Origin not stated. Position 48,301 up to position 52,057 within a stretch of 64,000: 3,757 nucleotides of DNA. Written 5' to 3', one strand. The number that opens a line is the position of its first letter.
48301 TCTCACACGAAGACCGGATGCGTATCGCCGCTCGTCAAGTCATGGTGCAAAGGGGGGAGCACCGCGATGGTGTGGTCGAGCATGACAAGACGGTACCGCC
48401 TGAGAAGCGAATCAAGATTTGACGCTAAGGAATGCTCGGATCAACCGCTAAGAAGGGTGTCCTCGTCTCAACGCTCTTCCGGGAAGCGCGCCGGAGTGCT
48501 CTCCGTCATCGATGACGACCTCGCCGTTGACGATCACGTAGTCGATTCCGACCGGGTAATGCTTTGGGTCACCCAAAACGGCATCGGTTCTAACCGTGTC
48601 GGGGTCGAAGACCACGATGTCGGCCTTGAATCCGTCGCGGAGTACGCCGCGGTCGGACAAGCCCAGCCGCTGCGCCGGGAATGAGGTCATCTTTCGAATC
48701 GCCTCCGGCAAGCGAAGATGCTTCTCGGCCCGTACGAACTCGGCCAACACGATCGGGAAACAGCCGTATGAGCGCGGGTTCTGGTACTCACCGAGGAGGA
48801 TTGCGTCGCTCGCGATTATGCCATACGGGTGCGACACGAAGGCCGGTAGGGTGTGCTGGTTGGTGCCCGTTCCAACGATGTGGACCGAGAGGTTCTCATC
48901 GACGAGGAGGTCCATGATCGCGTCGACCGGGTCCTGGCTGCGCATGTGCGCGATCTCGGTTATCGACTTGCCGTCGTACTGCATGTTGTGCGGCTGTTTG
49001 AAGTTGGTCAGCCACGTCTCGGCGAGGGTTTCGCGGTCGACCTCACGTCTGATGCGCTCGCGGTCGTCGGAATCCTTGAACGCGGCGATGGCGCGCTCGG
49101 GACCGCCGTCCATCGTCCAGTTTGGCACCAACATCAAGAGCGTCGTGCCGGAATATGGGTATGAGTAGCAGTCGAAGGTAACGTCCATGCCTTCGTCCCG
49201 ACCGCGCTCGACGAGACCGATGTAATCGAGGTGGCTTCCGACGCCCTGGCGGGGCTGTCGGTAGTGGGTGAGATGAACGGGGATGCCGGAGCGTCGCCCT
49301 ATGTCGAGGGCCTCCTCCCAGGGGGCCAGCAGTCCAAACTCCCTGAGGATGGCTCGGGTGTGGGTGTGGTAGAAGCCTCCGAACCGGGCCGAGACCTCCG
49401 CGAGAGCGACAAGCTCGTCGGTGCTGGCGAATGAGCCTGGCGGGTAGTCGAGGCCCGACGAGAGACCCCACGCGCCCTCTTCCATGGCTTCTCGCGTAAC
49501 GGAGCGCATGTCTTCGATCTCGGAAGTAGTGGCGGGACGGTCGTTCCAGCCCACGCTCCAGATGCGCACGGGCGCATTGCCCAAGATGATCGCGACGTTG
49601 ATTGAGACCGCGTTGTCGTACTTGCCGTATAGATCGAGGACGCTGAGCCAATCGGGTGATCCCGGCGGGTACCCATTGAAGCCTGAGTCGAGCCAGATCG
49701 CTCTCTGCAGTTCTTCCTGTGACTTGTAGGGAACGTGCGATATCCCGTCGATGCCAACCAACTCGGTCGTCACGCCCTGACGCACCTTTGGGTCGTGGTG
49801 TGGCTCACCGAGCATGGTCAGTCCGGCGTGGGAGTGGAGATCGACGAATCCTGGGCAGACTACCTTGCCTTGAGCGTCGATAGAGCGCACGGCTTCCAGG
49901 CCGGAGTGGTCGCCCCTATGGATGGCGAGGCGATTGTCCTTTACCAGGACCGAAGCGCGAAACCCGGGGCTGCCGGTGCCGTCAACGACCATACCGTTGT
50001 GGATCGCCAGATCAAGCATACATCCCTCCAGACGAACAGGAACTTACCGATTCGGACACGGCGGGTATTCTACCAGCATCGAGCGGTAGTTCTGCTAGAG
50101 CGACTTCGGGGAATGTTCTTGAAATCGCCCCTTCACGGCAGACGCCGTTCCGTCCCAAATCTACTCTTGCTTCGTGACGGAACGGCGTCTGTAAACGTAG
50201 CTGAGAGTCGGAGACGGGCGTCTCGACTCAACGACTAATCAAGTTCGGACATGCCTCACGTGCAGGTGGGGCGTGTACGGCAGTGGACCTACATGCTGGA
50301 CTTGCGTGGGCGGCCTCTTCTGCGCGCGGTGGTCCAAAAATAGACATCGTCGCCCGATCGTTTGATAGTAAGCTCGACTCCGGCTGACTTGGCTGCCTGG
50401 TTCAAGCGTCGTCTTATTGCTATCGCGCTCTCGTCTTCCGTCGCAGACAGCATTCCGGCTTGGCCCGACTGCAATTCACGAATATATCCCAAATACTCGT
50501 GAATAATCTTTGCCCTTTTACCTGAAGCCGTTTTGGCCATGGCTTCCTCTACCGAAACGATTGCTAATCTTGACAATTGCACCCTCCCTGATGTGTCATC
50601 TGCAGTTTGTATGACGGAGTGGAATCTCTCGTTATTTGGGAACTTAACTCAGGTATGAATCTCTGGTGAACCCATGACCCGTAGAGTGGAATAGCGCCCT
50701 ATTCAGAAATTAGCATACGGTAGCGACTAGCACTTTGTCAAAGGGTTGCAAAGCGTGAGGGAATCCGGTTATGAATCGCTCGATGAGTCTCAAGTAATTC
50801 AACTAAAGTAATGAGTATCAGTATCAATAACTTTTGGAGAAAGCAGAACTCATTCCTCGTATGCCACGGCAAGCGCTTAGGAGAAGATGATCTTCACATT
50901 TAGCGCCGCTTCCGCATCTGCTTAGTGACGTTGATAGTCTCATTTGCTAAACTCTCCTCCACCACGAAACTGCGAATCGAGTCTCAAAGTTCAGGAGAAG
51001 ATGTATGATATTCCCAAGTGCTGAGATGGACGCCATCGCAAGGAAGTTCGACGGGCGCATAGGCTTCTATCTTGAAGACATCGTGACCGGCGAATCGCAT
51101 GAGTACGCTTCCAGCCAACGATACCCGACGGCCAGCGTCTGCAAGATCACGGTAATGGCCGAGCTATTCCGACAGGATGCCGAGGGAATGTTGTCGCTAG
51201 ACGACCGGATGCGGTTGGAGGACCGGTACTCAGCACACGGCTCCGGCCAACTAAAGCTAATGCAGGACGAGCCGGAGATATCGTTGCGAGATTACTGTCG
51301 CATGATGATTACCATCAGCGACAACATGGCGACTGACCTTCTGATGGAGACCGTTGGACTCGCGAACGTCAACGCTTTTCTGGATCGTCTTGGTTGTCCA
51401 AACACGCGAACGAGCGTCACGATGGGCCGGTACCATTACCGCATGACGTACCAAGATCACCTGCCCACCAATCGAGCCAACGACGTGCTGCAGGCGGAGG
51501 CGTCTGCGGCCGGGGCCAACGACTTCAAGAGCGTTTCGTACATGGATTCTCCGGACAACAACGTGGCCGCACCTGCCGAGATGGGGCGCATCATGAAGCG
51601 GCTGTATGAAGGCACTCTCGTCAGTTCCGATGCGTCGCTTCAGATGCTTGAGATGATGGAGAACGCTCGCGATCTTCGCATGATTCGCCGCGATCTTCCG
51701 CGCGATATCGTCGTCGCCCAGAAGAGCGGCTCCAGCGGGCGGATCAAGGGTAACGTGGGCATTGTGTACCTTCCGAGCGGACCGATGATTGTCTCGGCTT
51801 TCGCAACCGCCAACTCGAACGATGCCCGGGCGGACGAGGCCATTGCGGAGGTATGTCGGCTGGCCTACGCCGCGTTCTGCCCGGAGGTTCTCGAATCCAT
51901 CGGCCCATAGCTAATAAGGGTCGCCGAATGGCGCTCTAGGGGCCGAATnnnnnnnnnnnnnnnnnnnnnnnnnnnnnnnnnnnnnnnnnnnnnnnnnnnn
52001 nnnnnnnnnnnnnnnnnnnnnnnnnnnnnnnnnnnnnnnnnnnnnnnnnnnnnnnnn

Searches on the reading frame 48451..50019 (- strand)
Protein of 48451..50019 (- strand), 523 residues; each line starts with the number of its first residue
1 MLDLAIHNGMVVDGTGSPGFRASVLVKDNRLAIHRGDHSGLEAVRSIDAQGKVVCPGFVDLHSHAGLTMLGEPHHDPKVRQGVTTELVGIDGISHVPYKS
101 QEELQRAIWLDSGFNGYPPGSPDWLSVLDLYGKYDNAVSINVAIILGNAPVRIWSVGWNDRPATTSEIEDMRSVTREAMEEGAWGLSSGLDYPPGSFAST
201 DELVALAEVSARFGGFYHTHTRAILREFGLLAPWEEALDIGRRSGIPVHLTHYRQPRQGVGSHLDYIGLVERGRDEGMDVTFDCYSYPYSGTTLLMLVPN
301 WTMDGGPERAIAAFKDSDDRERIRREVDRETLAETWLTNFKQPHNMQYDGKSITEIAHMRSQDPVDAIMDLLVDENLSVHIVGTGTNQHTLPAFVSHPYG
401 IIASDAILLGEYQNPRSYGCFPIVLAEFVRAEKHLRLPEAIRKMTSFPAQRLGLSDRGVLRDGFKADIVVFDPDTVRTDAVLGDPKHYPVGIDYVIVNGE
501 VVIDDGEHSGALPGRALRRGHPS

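Call 75: search_protein_families(library=pfam, proteins=[window:48451-50019:-], max_evalue=0.001)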
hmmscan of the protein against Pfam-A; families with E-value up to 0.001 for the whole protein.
window:48451-50019:- (523 aa): 2 families
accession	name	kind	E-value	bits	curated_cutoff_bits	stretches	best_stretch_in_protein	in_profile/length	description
PF07969.17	Amidohydro_3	-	3.6e-23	83.2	29.7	2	427-503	399-472/472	Amidohydrolase family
PF01979.26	Amidohydro_1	-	1.5e-09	38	25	1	430-502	276-345/345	Amidohydrolase family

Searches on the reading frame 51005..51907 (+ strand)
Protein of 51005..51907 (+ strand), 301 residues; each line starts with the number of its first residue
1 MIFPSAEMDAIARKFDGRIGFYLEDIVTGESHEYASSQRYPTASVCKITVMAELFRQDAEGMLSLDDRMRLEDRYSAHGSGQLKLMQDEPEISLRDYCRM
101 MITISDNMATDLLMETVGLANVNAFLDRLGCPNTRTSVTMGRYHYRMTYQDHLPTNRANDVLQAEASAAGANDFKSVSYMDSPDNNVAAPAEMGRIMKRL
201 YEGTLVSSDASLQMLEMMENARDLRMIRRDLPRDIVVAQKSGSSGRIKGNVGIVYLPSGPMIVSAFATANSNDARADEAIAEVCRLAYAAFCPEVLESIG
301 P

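Call 75: search_protein_families(library=pfam, proteins=[window:51005-51907:+], max_evalue=0.001)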
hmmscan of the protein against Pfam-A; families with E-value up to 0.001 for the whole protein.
window:51005-51907:+ (301 aa): 2 families
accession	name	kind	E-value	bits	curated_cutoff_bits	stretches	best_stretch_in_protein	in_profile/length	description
PF13354.11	Beta-lactamase2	-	2e-51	174.8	22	1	20-266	1-213/214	Beta-lactamase enzyme family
PF00144.29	Beta-lactamase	-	7.7e-05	22.4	27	0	167-279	216-323/329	Beta-lactamase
